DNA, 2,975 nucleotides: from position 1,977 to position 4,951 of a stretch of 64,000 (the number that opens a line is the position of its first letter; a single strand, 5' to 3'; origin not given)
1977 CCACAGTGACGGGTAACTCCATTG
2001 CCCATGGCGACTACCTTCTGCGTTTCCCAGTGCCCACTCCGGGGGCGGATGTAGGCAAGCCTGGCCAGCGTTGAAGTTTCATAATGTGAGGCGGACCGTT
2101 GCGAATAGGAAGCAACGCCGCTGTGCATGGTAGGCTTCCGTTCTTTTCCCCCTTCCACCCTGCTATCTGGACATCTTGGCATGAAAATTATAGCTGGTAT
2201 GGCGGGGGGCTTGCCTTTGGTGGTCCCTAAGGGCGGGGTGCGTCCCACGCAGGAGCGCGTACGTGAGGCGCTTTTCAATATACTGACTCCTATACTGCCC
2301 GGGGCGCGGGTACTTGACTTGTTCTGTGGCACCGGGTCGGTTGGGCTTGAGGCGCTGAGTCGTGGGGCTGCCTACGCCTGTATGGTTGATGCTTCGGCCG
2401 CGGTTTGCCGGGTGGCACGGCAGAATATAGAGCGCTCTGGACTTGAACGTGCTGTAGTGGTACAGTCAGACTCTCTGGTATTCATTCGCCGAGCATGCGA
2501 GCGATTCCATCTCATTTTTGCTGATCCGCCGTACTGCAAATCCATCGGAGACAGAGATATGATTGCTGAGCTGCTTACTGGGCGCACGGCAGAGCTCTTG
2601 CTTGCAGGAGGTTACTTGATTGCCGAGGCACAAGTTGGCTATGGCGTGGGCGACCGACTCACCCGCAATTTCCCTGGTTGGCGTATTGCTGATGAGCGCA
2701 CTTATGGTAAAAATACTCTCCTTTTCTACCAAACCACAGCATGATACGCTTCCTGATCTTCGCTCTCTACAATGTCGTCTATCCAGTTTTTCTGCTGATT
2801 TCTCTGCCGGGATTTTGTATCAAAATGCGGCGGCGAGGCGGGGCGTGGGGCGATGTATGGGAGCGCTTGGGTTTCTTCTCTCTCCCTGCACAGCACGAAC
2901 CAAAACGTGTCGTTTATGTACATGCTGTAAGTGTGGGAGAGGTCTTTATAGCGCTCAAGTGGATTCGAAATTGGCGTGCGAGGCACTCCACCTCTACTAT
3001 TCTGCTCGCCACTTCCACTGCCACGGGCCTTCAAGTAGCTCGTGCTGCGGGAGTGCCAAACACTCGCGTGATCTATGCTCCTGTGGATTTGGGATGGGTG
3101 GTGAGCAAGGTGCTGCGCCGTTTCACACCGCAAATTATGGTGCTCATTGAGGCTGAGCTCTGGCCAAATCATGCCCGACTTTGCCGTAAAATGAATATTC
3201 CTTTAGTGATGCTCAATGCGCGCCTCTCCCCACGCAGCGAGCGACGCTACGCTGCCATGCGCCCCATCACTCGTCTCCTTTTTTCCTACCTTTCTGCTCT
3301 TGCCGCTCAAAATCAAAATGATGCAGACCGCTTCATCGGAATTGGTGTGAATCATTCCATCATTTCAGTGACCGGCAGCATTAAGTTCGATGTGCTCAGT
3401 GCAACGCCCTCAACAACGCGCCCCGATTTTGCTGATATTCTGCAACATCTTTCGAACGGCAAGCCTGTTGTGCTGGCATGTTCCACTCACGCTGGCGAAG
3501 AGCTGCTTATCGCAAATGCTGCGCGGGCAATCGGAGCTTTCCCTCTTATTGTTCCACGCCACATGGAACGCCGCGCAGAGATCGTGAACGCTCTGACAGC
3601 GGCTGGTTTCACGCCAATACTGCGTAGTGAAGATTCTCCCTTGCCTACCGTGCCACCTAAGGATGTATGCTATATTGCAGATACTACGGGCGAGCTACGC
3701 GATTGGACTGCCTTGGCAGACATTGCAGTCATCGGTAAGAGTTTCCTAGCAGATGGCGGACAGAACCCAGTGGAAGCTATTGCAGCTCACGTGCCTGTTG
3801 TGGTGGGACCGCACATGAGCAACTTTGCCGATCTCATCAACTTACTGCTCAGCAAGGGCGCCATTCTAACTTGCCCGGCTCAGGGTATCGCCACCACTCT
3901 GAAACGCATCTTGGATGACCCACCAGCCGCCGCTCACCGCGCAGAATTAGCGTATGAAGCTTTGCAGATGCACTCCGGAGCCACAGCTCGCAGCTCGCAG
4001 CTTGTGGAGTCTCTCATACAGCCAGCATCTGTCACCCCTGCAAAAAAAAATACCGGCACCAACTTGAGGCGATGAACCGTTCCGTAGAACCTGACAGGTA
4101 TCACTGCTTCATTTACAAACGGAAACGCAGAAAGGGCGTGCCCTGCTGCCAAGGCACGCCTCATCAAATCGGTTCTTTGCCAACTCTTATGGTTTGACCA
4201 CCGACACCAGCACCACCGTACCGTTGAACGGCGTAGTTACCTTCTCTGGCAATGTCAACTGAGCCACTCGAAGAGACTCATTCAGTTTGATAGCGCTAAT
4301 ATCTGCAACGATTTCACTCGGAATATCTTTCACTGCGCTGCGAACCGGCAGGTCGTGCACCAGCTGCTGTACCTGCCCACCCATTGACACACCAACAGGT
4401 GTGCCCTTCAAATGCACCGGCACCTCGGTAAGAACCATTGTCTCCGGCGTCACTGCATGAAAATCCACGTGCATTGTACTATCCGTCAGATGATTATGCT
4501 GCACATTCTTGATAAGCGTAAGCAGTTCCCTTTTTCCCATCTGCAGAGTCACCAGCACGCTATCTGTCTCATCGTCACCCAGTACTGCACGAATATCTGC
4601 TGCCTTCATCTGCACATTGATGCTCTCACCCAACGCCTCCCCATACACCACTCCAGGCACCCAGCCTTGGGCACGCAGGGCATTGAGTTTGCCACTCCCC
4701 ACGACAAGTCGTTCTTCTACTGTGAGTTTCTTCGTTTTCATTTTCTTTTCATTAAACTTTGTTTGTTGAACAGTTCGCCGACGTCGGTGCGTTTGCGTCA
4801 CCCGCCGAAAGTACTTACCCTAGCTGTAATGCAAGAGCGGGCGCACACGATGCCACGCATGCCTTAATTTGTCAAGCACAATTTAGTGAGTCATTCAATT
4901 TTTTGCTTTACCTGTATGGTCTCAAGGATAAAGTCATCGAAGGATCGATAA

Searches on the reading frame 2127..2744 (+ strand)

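Call 14: search_protein_families(library=pfam, proteins=[window:2127-2744:+], max_evalue=0.0001)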
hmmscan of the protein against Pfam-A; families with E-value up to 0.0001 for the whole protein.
window:2127-2744:+ (205 aa): 5 families
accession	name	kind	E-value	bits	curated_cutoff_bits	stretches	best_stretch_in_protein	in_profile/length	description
PF03602.21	Cons_hypoth95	-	2.2e-39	135.4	24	1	19-202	1-182/182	Conserved hypothetical protein 95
PF05175.20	MTS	-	1.9e-11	44.4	23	1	58-185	31-157/170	Methyltransferase small domain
PF01170.24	UPF0020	-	6.5e-08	32.9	22.3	1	53-149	23-144/197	RMKL-like, methyltransferase domain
PF13649.12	Methyltransf_25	-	3.1e-07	31.4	27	1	62-132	1-70/97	Methyltransferase domain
PF13847.12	Methyltransf_31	-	1e-06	29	27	1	58-133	3-81/145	Methyltransferase domain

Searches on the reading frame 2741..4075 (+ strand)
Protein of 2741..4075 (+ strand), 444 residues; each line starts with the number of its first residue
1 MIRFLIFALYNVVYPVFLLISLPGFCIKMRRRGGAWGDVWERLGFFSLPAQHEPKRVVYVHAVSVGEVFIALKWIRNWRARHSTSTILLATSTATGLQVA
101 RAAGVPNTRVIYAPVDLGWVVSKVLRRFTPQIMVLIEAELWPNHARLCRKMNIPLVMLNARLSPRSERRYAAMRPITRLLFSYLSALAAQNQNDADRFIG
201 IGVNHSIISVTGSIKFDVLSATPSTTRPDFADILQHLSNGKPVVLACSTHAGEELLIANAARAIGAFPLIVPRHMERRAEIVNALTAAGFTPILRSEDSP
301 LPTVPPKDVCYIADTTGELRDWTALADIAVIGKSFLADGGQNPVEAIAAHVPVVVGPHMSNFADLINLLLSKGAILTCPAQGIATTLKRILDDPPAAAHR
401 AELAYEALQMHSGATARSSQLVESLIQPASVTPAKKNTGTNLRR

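Call 14: search_protein_families(library=pfam, proteins=[window:2741-4075:+], max_evalue=0.0001)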
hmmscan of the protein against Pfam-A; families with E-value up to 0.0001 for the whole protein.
window:2741-4075:+ (444 aa): 1 family
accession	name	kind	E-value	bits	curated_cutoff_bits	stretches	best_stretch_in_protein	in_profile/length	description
PF04413.22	Glycos_transf_N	-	1.8e-52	178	23.9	1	39-218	3-179/179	3-Deoxy-D-manno-octulosonic-acid transferase (kdotransferase)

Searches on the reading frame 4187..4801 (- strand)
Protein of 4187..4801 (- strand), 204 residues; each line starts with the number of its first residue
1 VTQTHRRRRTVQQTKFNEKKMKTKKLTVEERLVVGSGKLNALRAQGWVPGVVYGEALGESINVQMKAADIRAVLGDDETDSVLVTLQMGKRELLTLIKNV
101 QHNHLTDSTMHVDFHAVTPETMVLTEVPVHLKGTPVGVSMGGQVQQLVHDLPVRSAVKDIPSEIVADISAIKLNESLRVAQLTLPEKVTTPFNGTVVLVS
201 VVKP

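Call 14: search_protein_families(library=pfam, proteins=[window:4187-4801:-], max_evalue=0.0001)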
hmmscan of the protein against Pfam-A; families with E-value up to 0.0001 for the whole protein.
window:4187-4801:- (204 aa): 2 families
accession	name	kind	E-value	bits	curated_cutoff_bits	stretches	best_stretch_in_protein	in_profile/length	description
PF14693.11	Ribosomal_TL5_C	-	8.1e-19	68.2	27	1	125-204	4-83/84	Ribosomal protein TL5, C-terminal domain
PF01386.24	Ribosomal_L25p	-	2.1e-17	63.8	23.6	1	26-114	1-82/82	Ribosomal L25p family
